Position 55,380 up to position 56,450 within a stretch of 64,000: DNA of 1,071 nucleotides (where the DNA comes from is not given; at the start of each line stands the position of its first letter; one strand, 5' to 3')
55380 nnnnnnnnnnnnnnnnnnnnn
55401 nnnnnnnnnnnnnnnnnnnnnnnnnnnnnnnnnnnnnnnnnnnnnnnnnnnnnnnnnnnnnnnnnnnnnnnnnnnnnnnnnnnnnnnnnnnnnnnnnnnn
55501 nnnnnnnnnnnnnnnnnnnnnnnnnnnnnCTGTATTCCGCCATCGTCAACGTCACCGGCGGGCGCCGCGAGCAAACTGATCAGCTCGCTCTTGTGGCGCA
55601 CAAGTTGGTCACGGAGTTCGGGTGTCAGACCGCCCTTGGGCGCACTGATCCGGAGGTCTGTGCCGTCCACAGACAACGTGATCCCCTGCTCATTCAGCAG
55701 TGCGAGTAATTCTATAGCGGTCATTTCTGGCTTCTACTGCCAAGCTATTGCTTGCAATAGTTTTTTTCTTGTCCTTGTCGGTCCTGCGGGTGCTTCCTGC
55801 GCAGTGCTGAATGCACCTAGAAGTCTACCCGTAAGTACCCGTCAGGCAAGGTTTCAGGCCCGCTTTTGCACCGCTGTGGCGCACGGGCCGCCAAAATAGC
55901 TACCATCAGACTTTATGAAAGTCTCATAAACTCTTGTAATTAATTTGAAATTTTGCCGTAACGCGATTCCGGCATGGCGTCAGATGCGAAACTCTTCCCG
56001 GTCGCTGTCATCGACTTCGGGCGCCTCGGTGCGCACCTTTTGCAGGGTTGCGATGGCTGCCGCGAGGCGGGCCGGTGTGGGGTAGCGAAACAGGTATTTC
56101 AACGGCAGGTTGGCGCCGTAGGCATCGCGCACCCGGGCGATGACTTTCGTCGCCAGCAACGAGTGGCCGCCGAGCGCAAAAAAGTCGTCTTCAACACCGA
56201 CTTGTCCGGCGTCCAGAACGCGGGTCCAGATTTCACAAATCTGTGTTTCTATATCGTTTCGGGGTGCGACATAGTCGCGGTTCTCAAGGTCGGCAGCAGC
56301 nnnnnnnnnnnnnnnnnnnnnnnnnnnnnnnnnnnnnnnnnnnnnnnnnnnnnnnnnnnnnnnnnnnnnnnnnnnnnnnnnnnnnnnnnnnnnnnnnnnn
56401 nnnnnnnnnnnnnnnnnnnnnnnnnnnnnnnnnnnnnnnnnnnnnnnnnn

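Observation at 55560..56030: Docking pair A to B: acidic tail ............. faces a TubC-type beta-hairpin docking domain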

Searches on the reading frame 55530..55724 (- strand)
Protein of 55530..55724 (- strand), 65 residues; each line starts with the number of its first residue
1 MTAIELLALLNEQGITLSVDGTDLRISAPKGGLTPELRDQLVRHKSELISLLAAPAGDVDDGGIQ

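Call 14: search_solved_structures(query=window:55530-55724:-, max_evalue=10, show_alignments=3)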
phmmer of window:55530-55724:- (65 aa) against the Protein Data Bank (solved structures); distinct sequences matched with E-value up to 10: 17.
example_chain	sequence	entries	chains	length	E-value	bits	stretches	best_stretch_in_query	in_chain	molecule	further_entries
8aqq_A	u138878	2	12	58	1.8e-09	40.5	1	2-53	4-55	AerJ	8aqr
5t7z_A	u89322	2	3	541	1.1e-05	28.6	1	5-53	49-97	EpoB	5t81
2jug_A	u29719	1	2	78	2.2e-05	27.6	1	5-54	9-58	TubC protein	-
6cgo_A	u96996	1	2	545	0.00013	25.3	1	2-57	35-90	Condensation domain protein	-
6ewt_A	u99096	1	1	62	0.017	18.6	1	12-53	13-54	NRPS Kj12B-NDD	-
6ewu_A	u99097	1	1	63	0.048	17.2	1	7-52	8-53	NRPS Kj12C-NDD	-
8v3b_a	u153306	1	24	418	0.09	16.3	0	27-64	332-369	O43_129_+4 component B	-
6ewv_A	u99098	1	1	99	0.12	15.9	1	9-52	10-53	NRPS Kj12C-NDD, NRPS Kj12B-CDD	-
6wxp_A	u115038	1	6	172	0.34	14.5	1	9-49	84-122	TFD-EE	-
6zv9_A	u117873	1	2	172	0.35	14.5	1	9-49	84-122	TFD-EE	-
9quc_A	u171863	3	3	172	0.38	14.4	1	9-49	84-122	TFD-EH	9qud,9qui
6wxo_A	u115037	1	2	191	0.53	13.9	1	9-49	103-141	TFD-HE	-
3rhg_A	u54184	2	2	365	0.77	13.4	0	10-41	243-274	Putative phophotriesterase | Amidohydrolase Pmi1525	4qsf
8q05_Z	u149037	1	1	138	0.92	13.2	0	26-50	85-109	CsLinker (alpha3-alpha4)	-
6wru_U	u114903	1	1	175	1.1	12.9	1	14-50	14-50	50S ribosomal protein L6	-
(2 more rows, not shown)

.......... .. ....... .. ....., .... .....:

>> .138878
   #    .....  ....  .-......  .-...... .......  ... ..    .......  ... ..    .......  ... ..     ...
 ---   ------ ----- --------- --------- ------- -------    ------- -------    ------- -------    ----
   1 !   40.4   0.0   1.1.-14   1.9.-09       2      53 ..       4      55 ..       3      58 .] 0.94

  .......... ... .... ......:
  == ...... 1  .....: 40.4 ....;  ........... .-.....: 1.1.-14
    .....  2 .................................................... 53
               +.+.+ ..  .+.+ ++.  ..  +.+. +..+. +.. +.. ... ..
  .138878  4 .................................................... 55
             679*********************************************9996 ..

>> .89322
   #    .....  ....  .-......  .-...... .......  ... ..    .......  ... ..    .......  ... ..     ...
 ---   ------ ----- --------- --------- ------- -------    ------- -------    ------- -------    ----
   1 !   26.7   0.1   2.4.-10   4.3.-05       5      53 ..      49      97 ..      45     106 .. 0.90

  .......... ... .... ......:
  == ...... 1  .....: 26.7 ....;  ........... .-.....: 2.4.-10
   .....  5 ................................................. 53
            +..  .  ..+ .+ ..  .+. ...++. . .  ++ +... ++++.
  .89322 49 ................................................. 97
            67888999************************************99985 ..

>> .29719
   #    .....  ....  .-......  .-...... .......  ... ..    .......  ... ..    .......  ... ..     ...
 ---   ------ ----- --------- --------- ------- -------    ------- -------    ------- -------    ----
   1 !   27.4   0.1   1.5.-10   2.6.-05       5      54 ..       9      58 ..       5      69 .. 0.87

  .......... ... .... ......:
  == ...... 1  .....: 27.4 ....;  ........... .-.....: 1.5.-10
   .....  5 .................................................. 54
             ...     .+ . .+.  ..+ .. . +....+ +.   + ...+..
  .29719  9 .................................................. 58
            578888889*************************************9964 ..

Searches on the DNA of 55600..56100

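Call 41: search_rna_families(source=window, start=55600, end=56100, threshold=evalue, max_evalue=1)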
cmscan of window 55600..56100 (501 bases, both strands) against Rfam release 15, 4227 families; matches with E-value up to 1: 0.
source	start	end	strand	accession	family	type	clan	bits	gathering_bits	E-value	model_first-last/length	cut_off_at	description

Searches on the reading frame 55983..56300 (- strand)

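Call 58: search_protein_families(library=pfam, proteins=[window:55983-56300:-], max_evalue=0.01)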
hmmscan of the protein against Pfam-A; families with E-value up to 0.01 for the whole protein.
window:55983-56300:- (106 aa): 1 family
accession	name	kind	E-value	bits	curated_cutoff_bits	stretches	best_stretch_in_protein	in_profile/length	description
PF00550.31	PP-binding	-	6.4e-15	55.6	20.8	1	20-83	2-67/67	Phosphopantetheine attachment site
